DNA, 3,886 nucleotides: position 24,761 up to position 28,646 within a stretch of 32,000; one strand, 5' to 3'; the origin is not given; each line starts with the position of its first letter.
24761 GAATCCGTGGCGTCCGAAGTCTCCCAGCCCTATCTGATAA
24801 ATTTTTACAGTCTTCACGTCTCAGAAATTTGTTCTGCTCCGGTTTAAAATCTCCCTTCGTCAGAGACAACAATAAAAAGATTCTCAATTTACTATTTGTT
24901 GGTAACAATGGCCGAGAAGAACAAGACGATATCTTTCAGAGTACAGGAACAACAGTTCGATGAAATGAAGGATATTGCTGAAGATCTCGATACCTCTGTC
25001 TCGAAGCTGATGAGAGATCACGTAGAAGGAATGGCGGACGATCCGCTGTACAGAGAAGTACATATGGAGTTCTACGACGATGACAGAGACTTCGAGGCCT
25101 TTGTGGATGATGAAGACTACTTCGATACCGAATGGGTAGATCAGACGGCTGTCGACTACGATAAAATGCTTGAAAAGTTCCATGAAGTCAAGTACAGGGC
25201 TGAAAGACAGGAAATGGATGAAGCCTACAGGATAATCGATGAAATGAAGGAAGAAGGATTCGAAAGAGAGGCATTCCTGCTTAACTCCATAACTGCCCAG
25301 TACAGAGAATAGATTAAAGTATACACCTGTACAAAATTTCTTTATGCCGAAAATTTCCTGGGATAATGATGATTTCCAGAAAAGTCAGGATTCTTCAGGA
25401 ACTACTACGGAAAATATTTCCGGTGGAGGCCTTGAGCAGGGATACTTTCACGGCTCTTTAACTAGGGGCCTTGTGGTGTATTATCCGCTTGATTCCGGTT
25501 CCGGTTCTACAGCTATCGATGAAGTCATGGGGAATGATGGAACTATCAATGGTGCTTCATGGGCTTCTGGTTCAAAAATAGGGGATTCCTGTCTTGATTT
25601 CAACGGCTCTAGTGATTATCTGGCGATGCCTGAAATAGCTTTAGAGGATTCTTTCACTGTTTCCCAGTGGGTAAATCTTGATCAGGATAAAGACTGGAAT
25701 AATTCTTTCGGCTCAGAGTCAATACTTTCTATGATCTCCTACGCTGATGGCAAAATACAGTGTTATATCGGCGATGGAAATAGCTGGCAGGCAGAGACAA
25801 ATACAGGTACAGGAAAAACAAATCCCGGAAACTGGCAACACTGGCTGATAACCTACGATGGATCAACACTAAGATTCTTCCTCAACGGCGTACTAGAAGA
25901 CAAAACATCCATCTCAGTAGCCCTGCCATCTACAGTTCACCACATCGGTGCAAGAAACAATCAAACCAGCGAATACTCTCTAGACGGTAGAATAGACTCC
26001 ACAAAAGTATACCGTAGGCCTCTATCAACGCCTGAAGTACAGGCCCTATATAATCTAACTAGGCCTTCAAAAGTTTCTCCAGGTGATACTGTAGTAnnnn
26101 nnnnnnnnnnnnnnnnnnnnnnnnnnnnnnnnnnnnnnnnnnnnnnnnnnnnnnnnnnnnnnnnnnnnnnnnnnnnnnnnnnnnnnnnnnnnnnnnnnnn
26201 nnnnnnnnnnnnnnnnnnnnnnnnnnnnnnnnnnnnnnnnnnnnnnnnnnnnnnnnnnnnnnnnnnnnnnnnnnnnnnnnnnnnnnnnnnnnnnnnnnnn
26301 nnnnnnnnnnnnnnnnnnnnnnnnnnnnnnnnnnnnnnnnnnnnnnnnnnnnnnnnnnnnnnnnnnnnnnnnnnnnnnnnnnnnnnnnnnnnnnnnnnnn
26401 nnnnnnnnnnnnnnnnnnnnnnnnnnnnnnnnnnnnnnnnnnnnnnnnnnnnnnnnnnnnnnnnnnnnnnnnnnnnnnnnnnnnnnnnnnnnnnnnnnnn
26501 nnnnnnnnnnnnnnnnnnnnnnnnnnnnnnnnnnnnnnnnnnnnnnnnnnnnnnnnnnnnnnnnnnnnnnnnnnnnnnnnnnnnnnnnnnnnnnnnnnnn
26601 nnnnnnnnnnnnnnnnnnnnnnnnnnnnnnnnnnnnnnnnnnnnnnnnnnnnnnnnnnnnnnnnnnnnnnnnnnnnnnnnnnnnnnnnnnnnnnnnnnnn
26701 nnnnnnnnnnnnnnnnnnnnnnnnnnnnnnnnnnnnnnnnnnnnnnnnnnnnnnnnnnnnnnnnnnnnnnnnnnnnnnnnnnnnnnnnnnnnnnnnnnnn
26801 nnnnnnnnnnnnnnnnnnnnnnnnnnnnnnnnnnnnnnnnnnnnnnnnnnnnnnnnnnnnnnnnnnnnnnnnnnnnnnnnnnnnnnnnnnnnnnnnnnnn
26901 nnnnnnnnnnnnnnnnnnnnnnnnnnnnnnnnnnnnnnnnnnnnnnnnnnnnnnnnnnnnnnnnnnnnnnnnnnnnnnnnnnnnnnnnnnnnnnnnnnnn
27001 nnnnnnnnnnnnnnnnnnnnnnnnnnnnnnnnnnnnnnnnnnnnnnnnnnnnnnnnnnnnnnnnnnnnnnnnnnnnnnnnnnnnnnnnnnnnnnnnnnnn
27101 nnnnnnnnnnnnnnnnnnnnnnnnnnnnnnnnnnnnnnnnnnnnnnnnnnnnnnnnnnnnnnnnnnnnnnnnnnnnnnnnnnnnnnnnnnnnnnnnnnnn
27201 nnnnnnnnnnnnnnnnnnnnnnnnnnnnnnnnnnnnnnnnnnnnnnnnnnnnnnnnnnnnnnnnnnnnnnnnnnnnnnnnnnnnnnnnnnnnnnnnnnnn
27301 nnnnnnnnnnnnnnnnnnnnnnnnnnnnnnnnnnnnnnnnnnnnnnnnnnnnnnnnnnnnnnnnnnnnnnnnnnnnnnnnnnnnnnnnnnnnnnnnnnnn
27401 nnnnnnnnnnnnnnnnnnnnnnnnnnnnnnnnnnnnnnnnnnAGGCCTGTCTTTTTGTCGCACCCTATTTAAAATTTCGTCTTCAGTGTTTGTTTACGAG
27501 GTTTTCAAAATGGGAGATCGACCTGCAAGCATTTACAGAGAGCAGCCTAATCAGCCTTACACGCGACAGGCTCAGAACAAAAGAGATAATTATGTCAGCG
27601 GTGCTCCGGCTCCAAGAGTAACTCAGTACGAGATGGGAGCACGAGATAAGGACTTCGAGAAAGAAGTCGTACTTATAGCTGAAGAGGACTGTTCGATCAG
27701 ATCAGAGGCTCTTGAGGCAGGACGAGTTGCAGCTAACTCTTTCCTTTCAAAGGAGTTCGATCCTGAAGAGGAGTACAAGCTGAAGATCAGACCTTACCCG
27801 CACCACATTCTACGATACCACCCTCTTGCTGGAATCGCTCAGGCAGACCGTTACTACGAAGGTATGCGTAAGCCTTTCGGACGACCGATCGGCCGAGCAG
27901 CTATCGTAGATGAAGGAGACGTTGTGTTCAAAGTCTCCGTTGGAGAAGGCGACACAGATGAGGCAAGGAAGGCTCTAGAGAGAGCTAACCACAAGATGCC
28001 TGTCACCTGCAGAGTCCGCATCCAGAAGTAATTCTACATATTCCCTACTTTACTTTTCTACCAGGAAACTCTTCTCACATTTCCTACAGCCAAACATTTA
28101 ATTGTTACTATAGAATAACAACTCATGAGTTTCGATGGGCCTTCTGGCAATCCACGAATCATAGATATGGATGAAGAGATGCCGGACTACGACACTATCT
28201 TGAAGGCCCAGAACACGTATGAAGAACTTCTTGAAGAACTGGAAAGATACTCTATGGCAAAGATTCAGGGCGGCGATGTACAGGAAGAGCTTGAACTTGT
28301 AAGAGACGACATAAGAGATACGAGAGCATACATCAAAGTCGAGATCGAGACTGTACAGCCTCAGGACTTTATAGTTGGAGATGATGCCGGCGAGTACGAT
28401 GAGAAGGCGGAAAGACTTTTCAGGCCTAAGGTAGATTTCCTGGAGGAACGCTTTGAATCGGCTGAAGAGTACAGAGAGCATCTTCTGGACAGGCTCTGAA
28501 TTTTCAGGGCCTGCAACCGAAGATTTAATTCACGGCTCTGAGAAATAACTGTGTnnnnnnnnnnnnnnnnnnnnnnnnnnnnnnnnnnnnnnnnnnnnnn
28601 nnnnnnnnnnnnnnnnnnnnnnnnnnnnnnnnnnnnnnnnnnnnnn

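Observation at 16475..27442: Mosaic LamG paralogs in direct orientation bracket an ~8.3-kb nucleotide-sugar island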

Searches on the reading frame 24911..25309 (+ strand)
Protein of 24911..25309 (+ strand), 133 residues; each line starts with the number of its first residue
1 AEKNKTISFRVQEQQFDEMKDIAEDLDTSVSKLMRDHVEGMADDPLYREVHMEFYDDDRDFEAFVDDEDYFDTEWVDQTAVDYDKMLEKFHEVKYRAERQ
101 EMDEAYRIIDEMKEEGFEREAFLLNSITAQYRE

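Call 35: search_protein_families(library=phrogs, proteins=[window:24911-25309:+], max_evalue=0.01)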
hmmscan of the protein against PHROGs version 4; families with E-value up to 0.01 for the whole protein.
window:24911-25309:+ (133 aa): 2 families
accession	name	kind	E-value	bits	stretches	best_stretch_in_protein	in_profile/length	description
phrog_3180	-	transcription regulation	0.0022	18.9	1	5-34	6-35/50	Arc-like repressor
phrog_876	-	transcription regulation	0.003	18.1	1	2-41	65-104/239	transcriptional repressor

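Call 76: search_protein_families(library=pfam, proteins=[window:24911-25309:+], max_evalue=0.1)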
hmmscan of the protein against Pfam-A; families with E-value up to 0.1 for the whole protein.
window:24911-25309:+ (133 aa): 3 families
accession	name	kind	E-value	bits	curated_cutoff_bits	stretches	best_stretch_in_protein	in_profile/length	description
PF25289.1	DUF7877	-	0.0064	17.4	27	1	3-37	48-82/115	Domain of unknown function (DUF7877)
PF21983.2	NikA-like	-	0.014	15.9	27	1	3-36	3-36/72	Mobilization protein NikA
PF13041.12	PPR_2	-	0.045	14.3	30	1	98-118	15-35/50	PPR repeat family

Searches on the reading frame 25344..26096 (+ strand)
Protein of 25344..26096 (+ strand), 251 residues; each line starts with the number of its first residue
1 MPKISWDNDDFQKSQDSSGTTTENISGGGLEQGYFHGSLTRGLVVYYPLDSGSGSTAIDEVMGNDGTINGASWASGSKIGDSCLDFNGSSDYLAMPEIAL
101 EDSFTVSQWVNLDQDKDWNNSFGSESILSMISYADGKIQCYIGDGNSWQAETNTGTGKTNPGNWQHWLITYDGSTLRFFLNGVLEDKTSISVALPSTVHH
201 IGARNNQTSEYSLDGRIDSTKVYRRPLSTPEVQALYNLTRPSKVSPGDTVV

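Call 7: search_protein_families(library=pfam, proteins=[window:25344-26096:+], max_evalue=0.01)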
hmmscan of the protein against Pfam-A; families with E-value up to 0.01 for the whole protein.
window:25344-26096:+ (251 aa): 1 family
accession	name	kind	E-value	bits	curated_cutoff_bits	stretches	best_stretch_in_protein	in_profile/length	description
PF13385.13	Laminin_G_3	-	1.9e-24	87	27.6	1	87-233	1-151/151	Concanavalin A-like lectin/glucanases superfamily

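Call 35: search_protein_families(library=phrogs, proteins=[window:25344-26096:+], max_evalue=0.01)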
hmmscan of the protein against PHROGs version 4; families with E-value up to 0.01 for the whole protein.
window:25344-26096:+ (251 aa): 6 families
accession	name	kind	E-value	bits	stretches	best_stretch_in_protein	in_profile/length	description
phrog_8510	-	head and packaging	1.3e-12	47.4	1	85-240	733-901/1348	virion structural protein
phrog_3545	-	unknown function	5e-10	39.1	1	69-230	777-967/1115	-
phrog_24074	-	unknown function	2.7e-09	36.8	1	154-246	269-361/892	-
phrog_14220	-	unknown function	1.3e-06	28.8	1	40-233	4-177/401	-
phrog_38322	-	unknown function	3.9e-05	23.7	1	131-222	393-485/506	-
phrog_1710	-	unknown function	0.00061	19.2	0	6-150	42-178/783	-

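Call 63: find_related_loci(query=A3, collection=viral_contigs, flank=10000)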
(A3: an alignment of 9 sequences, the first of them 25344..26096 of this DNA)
Query A3 (251 aa) in viral_contigs; peptide patterns used: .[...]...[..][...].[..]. (x = any residue, [..] = any of these).
14 stretches matched a pattern; 4 encode a relative of the query (tblastn E <= 1e-3); 4 distinct loci.
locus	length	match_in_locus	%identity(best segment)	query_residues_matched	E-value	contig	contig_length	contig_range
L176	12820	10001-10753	32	1-242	7e-31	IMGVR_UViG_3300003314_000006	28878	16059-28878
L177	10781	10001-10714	27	38-247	3e-16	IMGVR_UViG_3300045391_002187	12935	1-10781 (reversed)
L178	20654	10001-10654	28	38-238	1e-11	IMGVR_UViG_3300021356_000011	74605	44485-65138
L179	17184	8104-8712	23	39-237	2e-4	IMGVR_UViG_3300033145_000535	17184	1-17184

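Call 93: predict_structure(alignment_id=A4)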
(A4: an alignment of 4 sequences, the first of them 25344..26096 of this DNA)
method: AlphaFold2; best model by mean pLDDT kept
length: 251 residues; sequences in the alignment: 4
mean_pLDDT: 45.1   pTM: 0.53
mean pLDDT of the five models: 45.1, 43.1, 42.8, 41.8, 38.8
residues with pLDDT >= 90: 0; 70-90: 39; 50-70: 53; < 50: 159
segments of 3 or more residues with pLDDT < 50: 1-99, 113-127, 145-148, 155-161, 195-215, 243-251
pLDDT, mean of each block of 10 residues (from residue 1): 23 26 24 29 29 26 29 28 40 44 68 43 42 52 51 48 69 78 75 44 37 48 72 69 35 25
secondary structure, 60 per line:
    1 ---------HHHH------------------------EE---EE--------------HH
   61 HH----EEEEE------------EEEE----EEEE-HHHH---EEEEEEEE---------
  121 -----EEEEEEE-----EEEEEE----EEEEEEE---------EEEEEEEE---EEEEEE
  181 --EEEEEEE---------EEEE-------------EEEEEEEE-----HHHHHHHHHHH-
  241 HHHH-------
elements in order: H10-13 H59-62 E67-71 E84-87 E92-95 H97-100 E104-111 E126-132 E138-143 E148-154 E164-171 E175-180 E183-189 E199-202 E216-223 H229-239 H241-244

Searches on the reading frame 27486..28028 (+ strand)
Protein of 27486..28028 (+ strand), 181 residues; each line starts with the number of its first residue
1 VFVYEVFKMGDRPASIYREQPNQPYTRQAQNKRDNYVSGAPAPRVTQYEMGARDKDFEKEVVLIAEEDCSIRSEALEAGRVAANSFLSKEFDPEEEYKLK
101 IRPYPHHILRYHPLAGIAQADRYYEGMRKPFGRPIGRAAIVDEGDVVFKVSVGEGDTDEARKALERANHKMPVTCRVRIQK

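Call 7: search_protein_families(library=pfam, proteins=[window:27486-28028:+], max_evalue=0.01)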
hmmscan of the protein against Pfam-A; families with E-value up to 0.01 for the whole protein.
window:27486-28028:+ (181 aa): 1 family
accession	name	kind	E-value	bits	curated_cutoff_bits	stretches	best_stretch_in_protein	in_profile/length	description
PF00252.24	Ribosomal_L16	-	1.8e-25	89.9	27.9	1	24-177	5-131/132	Ribosomal protein L16p/L10e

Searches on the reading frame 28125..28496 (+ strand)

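Call 35: search_protein_families(library=phrogs, proteins=[window:28125-28496:+], max_evalue=0.01)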
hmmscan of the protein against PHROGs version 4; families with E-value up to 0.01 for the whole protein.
window:28125-28496:+ (124 aa): 0 families

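Call 76: search_protein_families(library=pfam, proteins=[window:28125-28496:+], max_evalue=0.1)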
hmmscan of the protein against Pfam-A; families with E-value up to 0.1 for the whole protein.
window:28125-28496:+ (124 aa): 1 family
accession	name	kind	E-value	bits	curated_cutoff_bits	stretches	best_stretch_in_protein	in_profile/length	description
PF16360.10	GTP-bdg_M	-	0.095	13.7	29.5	0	37-80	28-71/79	GTP-binding GTPase Middle Region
